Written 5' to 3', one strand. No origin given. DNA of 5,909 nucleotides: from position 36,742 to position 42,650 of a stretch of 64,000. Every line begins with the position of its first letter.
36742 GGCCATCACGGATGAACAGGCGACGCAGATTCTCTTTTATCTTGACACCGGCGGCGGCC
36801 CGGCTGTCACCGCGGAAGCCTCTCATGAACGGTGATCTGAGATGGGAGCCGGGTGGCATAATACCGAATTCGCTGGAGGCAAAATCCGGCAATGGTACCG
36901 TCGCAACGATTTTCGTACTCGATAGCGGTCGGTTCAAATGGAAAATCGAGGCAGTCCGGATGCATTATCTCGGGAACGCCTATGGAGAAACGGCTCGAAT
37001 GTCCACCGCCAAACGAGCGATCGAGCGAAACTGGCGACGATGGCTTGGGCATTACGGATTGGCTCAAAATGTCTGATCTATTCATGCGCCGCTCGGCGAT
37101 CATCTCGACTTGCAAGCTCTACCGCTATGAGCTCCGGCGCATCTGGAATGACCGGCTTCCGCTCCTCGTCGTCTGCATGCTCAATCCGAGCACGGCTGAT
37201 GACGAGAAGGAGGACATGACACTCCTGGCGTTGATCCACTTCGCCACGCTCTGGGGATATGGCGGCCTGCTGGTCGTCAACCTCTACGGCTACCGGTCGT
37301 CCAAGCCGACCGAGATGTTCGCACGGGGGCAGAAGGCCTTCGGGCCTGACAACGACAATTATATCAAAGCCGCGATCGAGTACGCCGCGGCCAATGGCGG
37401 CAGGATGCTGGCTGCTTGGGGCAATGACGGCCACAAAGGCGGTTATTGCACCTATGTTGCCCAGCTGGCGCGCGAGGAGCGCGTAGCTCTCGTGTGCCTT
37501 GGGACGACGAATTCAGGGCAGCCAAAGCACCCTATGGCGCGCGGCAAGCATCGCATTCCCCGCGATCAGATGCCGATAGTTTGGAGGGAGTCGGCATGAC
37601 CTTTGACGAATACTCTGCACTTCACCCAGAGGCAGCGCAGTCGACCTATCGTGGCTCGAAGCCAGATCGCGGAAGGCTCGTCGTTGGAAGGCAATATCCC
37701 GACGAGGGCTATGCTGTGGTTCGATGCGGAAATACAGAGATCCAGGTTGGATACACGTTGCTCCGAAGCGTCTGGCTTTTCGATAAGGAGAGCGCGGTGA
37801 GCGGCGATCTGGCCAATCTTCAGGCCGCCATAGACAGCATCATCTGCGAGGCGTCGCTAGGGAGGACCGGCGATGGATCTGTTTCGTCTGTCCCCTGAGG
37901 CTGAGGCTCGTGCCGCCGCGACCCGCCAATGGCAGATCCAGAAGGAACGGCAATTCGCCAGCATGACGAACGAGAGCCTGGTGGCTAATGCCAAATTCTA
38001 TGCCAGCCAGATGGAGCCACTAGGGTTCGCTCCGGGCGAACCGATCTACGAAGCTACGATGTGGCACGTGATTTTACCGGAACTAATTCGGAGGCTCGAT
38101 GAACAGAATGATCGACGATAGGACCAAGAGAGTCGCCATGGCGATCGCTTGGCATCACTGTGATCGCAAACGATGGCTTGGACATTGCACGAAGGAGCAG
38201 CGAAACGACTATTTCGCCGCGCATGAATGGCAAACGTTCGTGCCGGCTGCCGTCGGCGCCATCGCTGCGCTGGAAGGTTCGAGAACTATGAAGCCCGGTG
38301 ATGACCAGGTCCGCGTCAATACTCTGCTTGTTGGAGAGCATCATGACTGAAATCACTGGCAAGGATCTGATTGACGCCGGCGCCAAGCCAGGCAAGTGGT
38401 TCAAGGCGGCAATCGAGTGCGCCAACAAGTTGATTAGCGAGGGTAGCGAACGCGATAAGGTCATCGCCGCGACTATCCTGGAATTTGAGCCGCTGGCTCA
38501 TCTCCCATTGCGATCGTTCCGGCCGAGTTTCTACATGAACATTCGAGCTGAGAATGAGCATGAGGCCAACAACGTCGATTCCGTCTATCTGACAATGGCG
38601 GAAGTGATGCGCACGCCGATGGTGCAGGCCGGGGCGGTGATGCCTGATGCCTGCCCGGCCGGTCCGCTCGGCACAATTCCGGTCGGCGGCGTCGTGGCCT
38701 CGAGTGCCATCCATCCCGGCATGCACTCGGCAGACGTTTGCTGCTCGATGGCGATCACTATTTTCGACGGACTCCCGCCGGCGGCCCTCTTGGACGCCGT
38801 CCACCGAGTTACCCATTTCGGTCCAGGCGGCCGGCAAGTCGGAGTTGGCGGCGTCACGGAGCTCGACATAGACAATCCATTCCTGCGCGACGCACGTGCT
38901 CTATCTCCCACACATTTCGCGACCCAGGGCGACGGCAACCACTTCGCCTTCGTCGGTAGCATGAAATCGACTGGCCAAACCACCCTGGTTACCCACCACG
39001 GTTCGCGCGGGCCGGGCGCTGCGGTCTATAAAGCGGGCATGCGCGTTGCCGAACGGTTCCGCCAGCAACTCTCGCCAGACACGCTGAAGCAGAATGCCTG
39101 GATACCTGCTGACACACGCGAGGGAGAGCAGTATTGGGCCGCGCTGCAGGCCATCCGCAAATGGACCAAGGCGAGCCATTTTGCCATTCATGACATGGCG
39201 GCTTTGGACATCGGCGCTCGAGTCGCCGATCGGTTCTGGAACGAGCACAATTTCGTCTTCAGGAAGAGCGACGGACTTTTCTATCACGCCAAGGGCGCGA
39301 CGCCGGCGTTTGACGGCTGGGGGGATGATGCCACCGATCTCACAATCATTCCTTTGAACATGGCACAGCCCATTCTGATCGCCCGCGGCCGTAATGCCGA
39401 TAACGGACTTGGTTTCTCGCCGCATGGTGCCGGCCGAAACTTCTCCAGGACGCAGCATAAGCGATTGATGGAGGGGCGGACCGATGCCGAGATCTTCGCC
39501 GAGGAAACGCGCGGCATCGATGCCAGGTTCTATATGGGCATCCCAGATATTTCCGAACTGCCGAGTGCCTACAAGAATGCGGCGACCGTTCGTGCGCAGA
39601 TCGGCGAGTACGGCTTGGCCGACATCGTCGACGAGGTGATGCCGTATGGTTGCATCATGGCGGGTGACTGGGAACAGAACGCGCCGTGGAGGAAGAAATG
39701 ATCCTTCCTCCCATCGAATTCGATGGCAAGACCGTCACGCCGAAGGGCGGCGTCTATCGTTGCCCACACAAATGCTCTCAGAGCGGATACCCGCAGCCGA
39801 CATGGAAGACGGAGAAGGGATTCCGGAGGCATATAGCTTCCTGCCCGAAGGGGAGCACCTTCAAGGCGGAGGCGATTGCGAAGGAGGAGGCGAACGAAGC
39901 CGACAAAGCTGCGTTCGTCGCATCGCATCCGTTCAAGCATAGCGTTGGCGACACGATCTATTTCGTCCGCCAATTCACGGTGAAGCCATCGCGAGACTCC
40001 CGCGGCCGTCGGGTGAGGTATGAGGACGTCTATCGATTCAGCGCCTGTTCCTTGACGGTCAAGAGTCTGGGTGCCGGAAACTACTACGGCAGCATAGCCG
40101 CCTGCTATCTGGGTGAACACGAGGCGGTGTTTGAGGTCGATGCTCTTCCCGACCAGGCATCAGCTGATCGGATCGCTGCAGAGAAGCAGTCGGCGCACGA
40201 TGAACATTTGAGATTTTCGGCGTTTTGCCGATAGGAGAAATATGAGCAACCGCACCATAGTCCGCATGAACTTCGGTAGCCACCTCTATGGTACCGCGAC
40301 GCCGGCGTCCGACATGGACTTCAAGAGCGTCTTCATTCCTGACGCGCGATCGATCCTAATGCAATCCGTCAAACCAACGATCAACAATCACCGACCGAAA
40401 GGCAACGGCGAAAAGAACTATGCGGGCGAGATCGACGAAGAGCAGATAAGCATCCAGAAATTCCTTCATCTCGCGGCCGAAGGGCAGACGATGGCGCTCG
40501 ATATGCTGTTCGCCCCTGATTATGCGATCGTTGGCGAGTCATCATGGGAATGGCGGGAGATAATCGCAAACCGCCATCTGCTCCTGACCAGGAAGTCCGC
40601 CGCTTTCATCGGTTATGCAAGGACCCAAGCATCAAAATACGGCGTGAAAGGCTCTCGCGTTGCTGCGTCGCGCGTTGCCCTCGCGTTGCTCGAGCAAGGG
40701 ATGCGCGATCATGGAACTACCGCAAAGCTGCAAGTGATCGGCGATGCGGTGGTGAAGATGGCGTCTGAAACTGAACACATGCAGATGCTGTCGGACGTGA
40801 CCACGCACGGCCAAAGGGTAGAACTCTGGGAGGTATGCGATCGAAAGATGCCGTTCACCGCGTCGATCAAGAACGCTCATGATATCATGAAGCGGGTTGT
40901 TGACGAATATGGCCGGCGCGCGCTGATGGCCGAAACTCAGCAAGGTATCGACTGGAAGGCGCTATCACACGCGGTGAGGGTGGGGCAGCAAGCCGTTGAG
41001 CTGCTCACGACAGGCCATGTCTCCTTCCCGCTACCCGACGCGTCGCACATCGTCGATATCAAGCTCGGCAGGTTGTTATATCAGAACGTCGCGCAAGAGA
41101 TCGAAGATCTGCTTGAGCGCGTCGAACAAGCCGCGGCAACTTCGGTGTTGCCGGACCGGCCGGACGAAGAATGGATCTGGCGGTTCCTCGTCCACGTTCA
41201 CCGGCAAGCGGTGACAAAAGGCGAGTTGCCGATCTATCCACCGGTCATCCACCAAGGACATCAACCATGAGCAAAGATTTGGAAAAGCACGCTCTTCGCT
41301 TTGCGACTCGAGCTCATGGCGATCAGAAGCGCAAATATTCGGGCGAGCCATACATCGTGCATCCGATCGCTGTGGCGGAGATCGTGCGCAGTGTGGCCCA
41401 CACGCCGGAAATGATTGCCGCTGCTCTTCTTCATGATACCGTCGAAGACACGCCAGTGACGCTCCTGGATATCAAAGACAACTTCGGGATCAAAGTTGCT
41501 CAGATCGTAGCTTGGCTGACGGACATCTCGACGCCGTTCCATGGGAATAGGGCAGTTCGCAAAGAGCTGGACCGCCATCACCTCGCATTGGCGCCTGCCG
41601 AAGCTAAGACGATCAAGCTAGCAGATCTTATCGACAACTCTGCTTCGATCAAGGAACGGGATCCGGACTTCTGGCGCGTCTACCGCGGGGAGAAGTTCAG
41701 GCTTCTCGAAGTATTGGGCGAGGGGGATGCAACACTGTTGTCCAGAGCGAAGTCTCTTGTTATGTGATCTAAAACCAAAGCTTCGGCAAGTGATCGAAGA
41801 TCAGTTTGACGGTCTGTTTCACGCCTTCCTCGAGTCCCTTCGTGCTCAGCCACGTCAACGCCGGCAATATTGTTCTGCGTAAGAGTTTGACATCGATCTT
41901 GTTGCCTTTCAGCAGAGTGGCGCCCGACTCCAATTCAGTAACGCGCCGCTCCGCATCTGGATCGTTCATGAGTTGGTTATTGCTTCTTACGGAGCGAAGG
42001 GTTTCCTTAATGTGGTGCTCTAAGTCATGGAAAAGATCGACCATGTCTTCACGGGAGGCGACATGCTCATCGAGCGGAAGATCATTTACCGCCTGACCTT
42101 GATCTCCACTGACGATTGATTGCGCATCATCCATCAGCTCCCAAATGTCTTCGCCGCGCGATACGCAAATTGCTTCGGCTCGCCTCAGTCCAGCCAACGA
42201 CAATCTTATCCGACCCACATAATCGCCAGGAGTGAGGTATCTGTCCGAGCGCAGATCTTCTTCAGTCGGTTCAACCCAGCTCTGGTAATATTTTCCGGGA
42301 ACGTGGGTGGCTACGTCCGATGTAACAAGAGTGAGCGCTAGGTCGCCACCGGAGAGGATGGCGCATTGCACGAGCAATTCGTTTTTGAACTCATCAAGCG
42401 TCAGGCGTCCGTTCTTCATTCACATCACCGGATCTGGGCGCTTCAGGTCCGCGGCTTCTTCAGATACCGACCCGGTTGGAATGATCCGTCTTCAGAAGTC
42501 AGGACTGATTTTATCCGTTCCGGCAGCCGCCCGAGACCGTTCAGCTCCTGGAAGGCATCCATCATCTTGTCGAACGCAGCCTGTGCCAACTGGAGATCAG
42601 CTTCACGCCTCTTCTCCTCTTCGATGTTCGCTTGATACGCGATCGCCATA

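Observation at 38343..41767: RtcB ligase, Pol-beta nucleotidyltransferase and SpoT-like HD hydrolase: candidate tRNA-repair anti-defence module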

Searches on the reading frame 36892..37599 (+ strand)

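Call 14: search_protein_families(library=phrogs, proteins=[window:36892-37599:+], max_evalue=0.001)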
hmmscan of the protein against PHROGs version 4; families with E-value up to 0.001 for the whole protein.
window:36892-37599:+ (235 aa): 1 family
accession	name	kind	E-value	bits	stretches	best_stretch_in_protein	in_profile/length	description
phrog_3230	-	unknown function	3.1e-52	177.7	1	64-233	6-165/167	-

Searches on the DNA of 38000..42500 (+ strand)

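Call 7: search_dna_similar(query=window:38000-42500:+, collection=phages, mode=distant, max_rows=25)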
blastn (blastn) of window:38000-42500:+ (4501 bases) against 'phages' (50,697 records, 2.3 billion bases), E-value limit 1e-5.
Records with a match: 13; places in all: 13; records where one place covers at least 80% of the query: 0.
Best place of each record, by identity: 60-80% 13.
By first word of the organism name: Rhizobium 10; Mesorhizobium 2; Bradyrhizobium 1.
By host as written in the record: Mesorhizobium loti R7ANS 2; Rhizobium etli CFN42 2; Bradyrhizobium diazoefficiens USDA110 1; Rhizobium leguminosarum VF39SM 1; Rhizobium phaseoli N1_10 1; Rhizobium phaseoli N1_15 1; Rhizobium phaseoli N2_6 1; - 1; and 3 more.
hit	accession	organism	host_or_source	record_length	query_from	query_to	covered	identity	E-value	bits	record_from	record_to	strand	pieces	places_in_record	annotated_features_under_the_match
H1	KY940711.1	Bradyrhizobium phage BDU-MI-1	Bradyrhizobium diazoefficiens USDA110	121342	606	1704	24%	65.5%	1e-45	192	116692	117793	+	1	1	protein RtcB | hypothetical protein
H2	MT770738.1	Rhizobium phage B1VFA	Rhizobium leguminosarum VF39SM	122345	606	1473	19%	66.4%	1e-38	169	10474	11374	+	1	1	RNA-2',3'-PO4:RNA-5'-OH ligase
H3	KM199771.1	Mesorhizobium phage vB_MloP_Lo5R7ANS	Mesorhizobium loti R7ANS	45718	634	1447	18%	65.2%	2e-31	145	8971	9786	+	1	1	hypothetical protein | putative RtcB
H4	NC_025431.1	Mesorhizobium phage vB_MloP_Lo5R7ANS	Mesorhizobium loti R7ANS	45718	634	1447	18%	65.2%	2e-31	145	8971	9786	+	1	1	tRNA splicing ligase (x2)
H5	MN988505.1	Rhizobium phage RHph_N1_10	Rhizobium phaseoli N1_10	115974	632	1440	18%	64.8%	1e-25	126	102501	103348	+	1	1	RNA-splicing ligase protein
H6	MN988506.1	Rhizobium phage RHph_N1_15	Rhizobium phaseoli N1_15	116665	632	1440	18%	64.4%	2e-18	103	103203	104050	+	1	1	RNA-splicing ligase protein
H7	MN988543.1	Rhizobium phage RHph_N2_6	Rhizobium phaseoli N2_6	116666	632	1440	18%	64.4%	2e-18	103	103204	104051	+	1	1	RNA-splicing ligase protein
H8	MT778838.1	Rhizobium phage V1VFA-S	-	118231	606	1473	16%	69.3%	5e-38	260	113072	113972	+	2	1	RNA-2',3'-PO4:RNA-5'-OH ligase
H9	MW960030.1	Rhizobium phage RHph_X66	R. phaseoli sv. phaseoli INC 2-5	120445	606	1473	16%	68.0%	5e-31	227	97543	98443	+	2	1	RNA-splicing ligase RtcB protein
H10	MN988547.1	Rhizobium phage RHph_Y2_11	Rhizobium etli Y2_11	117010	632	1377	13%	67.5%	2e-12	150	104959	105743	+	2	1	RNA-splicing ligase protein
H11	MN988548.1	Rhizobium phage RHph_Y2_17_1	Rhizobium etli Y2_17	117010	632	1377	13%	67.5%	2e-12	150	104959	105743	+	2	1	RNA-splicing ligase protein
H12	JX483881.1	Rhizobium phage RHEph10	Rhizobium etli CFN42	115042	632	1377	6%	74.3%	2e-16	174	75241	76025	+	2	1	hypothetical protein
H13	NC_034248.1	Rhizobium phage RHEph10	Rhizobium etli CFN42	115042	632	1377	6%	74.3%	2e-16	174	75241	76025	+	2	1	tRNA splicing ligase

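Call 9: get_annotated_region(hit=H1, flank=6000)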
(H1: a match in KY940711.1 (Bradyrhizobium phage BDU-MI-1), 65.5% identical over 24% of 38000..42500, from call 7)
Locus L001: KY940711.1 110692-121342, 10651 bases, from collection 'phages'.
description: Bradyrhizobium phage BDU-MI-1, complete genome.
organism: Bradyrhizobium phage BDU-MI-1 (NCBI taxid 1983459)
taxonomy: Viruses; Duplodnaviria; Heunggongvirae; Uroviricota; Caudoviricetes
host: Bradyrhizobium diazoefficiens USDA110; source: -; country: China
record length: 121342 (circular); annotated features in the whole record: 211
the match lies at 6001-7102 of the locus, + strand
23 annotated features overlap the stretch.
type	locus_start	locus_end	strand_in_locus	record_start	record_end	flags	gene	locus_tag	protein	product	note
CDS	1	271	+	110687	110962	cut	-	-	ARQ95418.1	hypothetical protein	-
CDS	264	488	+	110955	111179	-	-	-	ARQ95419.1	hypothetical protein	-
CDS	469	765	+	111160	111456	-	-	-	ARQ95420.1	hypothetical protein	-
CDS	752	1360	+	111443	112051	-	-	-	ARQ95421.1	hypothetical protein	-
CDS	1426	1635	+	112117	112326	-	-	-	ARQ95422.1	hypothetical protein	-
CDS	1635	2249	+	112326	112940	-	-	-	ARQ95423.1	hypothetical protein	-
CDS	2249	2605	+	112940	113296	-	-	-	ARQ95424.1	hypothetical protein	-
CDS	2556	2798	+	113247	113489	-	-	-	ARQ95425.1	hypothetical protein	-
CDS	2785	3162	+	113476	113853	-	-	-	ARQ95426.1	hypothetical protein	-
CDS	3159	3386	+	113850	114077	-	-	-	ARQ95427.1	hypothetical protein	-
tRNA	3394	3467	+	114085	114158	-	-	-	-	tRNA-Glu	tRNA-Glu-TTC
CDS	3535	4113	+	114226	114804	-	-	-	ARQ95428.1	hypothetical protein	-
CDS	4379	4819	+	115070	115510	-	-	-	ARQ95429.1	hypothetical protein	-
CDS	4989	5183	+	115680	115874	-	-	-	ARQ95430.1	hypothetical protein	-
CDS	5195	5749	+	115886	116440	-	-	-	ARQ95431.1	GTP pyrophosphokinase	GTP pyrophosphokinase,(p)ppGpp synthetase I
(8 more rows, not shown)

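Call 10: get_annotated_region(hit=H2, flank=6000)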
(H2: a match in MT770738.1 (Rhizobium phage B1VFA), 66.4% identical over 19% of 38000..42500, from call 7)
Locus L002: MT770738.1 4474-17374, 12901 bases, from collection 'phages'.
description: Rhizobium phage B1VFA, complete genome.
organism: Rhizobium phage B1VFA (NCBI taxid 2759201)
taxonomy: Viruses; Duplodnaviria; Heunggongvirae; Uroviricota; Caudoviricetes
host: Rhizobium leguminosarum VF39SM; source: -; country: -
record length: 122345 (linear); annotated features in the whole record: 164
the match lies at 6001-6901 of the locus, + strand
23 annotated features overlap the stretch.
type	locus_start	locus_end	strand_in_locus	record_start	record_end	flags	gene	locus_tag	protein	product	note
CDS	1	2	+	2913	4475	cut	-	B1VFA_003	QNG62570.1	hypothetical protein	N4 gp34-like protein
CDS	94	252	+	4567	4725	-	-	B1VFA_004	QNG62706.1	hypothetical protein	-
CDS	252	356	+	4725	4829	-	-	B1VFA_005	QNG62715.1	hypothetical protein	-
CDS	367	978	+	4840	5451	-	-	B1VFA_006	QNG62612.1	hypothetical protein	-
CDS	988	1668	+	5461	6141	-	-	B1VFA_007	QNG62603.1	metal dependent phosphohydrolase of HDc superfamily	-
CDS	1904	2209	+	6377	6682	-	-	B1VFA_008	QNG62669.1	hypothetical protein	-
CDS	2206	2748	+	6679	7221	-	-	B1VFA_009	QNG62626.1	HNH homing endonuclease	-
CDS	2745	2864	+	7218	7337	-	-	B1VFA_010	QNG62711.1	hypothetical protein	-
CDS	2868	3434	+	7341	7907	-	-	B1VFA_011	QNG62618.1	hypothetical protein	-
CDS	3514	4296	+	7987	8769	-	-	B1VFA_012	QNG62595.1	hypothetical protein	-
CDS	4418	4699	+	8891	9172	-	-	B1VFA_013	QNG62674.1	hypothetical protein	-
CDS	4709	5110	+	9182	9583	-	-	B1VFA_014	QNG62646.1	hypothetical protein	-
CDS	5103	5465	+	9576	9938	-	-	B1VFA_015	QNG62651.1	hypothetical protein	-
CDS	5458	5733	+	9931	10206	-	-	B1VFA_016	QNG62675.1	hypothetical protein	-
CDS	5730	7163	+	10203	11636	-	-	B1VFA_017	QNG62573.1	RNA-2',3'-PO4:RNA-5'-OH ligase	-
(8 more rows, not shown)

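Call 11: get_annotated_region(hit=H3, flank=6000)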
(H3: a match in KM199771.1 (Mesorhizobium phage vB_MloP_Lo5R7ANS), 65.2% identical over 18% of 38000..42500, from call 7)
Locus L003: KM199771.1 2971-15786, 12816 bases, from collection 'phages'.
description: Mesorhizobium phagevB_MloP_Lo5R7ANS, complete genome.
organism: Mesorhizobium phage vB_MloP_Lo5R7ANS (NCBI taxid 1527771)
taxonomy: Viruses; Duplodnaviria; Heunggongvirae; Uroviricota; Caudoviricetes; Autographiviridae; Pairvirus; Pairvirus Lo5R7ANS
host: Mesorhizobium loti R7ANS; source: -; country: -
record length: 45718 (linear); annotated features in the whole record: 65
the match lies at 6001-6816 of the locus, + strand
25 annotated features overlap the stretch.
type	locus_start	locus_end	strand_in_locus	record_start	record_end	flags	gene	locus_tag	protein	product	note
CDS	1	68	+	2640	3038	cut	-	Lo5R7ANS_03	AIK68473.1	hypothetical protein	-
CDS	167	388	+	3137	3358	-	-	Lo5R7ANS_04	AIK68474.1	hypothetical protein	-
CDS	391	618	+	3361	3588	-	-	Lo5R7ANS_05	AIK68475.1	hypothetical protein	-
CDS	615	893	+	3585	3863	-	-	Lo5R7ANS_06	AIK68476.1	hypothetical protein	-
CDS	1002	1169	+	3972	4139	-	-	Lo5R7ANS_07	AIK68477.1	hypothetical protein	-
CDS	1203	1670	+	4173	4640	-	-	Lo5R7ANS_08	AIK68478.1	hypothetical protein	-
CDS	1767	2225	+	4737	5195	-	-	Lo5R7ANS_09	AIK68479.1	hypothetical protein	-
CDS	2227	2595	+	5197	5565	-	-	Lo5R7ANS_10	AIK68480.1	hypothetical protein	-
CDS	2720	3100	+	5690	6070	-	-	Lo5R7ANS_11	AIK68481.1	hypothetical protein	-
CDS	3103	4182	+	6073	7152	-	-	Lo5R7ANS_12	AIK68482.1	putative integrase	-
CDS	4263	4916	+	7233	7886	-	-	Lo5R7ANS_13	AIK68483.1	putative restriction endonuclease BglII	-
CDS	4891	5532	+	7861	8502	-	-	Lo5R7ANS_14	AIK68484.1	putative adenine-specific DNA methyltransferase, transcriptional activator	-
tRNA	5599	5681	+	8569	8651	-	-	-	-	tRNA-Leu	-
CDS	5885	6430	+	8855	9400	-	-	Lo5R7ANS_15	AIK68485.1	hypothetical protein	-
CDS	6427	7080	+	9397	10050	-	-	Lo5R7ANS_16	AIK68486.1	putative RtcB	-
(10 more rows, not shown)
